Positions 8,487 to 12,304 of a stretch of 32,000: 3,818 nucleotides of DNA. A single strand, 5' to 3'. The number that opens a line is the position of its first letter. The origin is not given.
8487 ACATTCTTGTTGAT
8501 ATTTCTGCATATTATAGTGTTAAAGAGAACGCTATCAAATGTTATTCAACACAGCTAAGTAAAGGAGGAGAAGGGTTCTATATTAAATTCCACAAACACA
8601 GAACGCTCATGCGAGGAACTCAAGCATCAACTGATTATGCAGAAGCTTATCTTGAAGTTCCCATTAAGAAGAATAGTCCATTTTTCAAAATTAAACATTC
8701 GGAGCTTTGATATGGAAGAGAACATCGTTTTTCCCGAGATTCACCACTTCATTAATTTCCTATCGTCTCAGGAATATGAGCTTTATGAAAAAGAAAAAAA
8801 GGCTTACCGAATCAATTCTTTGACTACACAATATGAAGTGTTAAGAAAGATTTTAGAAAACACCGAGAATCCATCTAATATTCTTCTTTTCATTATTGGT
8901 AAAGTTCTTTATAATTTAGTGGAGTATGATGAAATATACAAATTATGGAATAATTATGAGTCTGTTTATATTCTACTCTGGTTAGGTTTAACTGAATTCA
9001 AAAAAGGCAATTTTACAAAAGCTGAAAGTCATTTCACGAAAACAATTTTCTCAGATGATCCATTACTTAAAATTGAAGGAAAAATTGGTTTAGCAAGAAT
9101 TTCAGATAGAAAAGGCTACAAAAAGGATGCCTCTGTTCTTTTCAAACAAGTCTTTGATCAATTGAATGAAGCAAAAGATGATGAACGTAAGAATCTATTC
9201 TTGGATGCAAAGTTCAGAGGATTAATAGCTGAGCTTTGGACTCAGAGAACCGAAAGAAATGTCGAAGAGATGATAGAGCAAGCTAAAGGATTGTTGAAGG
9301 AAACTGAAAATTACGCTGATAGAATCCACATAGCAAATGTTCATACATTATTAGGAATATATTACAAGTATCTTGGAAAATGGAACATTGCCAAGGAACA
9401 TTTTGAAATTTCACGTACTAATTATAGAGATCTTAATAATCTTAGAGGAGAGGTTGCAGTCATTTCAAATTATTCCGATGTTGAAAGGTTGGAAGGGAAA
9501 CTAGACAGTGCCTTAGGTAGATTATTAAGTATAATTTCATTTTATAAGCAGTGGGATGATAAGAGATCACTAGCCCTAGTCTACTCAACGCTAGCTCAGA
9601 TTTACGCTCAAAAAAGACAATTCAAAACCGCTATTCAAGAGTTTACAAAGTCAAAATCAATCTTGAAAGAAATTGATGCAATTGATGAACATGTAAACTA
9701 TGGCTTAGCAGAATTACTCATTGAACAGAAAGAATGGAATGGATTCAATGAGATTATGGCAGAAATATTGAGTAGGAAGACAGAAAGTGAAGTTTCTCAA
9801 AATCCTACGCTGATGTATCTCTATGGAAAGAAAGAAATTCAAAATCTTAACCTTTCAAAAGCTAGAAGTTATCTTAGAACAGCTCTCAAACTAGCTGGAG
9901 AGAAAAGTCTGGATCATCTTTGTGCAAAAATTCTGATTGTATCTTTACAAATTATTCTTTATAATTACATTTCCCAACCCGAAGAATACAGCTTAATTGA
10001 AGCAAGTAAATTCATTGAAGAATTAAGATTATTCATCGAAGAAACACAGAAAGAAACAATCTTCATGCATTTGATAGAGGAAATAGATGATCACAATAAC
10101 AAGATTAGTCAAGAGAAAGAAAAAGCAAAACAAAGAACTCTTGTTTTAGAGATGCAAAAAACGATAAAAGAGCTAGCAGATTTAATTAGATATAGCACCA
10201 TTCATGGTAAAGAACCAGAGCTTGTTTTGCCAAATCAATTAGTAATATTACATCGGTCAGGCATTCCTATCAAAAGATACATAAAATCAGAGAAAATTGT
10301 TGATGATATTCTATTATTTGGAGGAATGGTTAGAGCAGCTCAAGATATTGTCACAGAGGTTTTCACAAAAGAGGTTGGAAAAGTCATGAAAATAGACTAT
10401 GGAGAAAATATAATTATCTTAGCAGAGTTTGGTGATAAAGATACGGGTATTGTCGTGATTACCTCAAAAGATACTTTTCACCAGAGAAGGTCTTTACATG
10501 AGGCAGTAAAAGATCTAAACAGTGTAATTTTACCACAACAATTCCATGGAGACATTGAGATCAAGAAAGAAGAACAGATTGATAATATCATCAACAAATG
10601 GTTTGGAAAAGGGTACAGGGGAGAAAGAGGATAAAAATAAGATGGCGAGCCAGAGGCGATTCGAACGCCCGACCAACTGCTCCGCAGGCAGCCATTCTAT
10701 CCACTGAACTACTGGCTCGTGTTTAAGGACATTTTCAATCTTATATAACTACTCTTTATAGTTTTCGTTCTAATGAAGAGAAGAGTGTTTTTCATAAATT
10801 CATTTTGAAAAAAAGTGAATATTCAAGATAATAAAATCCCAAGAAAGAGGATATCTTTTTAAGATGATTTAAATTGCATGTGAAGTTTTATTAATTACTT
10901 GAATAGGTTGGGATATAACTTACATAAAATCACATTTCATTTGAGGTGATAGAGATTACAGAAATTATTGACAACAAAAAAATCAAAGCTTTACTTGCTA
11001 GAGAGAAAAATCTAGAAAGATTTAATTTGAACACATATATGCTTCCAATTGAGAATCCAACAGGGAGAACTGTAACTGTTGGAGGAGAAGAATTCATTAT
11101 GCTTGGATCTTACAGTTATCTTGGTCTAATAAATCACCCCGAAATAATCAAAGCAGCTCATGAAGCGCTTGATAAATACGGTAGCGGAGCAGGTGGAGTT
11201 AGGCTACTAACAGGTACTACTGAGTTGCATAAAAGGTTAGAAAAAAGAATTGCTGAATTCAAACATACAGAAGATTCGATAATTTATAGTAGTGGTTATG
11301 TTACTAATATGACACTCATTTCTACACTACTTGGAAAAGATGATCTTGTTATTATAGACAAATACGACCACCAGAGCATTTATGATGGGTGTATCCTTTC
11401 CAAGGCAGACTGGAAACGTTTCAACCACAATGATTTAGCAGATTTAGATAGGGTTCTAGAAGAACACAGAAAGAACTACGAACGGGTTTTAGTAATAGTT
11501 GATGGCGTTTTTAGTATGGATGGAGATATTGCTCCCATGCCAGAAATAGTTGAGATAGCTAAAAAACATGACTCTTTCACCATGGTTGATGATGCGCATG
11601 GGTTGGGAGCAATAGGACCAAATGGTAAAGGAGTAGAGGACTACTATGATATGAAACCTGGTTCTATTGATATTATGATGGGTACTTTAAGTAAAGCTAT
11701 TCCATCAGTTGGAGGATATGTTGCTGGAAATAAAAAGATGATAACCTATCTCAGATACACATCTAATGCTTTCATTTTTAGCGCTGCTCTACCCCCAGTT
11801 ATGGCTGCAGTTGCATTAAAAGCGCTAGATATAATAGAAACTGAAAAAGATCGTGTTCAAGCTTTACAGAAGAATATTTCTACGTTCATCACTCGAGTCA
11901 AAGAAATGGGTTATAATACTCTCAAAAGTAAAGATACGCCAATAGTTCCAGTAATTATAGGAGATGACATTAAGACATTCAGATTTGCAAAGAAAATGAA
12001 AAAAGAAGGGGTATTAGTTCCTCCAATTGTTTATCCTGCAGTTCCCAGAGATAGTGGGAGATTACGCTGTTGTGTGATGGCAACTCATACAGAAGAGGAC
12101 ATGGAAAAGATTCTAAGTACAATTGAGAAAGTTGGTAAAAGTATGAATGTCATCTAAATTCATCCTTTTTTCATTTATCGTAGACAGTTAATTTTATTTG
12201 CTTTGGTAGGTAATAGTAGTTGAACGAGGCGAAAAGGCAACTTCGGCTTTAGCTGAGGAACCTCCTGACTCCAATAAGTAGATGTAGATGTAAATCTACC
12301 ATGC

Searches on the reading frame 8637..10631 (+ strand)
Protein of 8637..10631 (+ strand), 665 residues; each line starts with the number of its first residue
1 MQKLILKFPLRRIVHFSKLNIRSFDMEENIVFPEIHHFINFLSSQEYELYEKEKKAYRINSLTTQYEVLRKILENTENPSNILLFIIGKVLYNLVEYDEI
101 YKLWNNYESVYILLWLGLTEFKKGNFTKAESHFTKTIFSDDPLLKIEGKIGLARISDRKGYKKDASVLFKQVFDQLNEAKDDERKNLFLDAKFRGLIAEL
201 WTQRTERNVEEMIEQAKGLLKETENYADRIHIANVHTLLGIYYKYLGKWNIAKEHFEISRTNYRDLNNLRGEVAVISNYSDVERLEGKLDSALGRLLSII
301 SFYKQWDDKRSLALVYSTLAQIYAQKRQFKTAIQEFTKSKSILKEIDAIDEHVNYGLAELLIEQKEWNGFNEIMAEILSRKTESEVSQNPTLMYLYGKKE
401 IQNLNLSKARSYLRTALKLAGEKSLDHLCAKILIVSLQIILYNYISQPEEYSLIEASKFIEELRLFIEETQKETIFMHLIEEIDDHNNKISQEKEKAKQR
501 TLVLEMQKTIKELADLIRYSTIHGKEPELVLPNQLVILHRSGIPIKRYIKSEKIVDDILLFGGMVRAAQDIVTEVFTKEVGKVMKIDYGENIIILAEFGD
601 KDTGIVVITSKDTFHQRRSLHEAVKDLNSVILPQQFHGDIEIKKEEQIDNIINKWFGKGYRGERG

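Call 40: search_protein_families(library=pfam, proteins=[window:8637-10631:+], max_evalue=0.001)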
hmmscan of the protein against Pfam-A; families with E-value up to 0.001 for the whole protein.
window:8637-10631:+ (665 aa): 6 families
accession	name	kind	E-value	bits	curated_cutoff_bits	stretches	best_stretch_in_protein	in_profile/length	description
PF07719.23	TPR_2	-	1.1e-11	44.3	27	0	313-339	1-27/34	Tetratricopeptide repeat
PF13424.12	TPR_12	-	5.2e-11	43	30.1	0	275-344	4-76/77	Tetratricopeptide repeat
PF00515.34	TPR_1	-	2e-08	34.1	27.8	0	112-136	3-27/34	Tetratricopeptide repeat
PF10345.15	Cohesin_load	-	1.5e-06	27.4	25.8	1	208-263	373-428/585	Cohesin loading factor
PF13181.12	TPR_8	-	0.00033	21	25.7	0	315-341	3-29/34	Tetratricopeptide repeat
PF14559.12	TPR_19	-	0.00039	21.1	25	0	327-383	5-57/68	Tetratricopeptide repeat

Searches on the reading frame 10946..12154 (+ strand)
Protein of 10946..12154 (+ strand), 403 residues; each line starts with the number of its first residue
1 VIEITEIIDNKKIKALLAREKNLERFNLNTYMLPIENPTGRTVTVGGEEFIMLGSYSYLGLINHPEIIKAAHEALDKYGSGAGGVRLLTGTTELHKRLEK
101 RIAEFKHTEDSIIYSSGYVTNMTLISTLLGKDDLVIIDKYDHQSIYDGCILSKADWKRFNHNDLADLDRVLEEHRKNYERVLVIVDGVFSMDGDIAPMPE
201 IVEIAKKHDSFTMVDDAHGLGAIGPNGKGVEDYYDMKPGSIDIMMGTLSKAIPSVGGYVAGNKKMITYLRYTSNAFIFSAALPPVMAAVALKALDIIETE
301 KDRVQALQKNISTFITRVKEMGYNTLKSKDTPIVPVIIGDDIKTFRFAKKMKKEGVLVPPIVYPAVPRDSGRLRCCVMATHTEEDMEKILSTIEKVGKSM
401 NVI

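Call 40: search_protein_families(library=pfam, proteins=[window:10946-12154:+], max_evalue=0.001)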
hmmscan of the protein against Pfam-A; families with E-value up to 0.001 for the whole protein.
window:10946-12154:+ (403 aa): 4 families
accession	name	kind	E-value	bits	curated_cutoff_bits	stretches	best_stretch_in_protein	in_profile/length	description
PF00155.27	Aminotran_1_2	-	1.4e-59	202.5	19.7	1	49-393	2-361/361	Aminotransferase class I and II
PF00266.25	Aminotran_5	-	2.7e-07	30.3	21.5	1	66-221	14-181/371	Aminotransferase class-V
PF01053.26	Cys_Met_Meta_PP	-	7e-06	25.3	27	1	95-217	54-175/381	Cys/Met metabolism PLP-dependent enzyme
PF01212.27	Beta_elim_lyase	-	1.1e-05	25.3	27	1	95-323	34-270/288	Beta-eliminating lyase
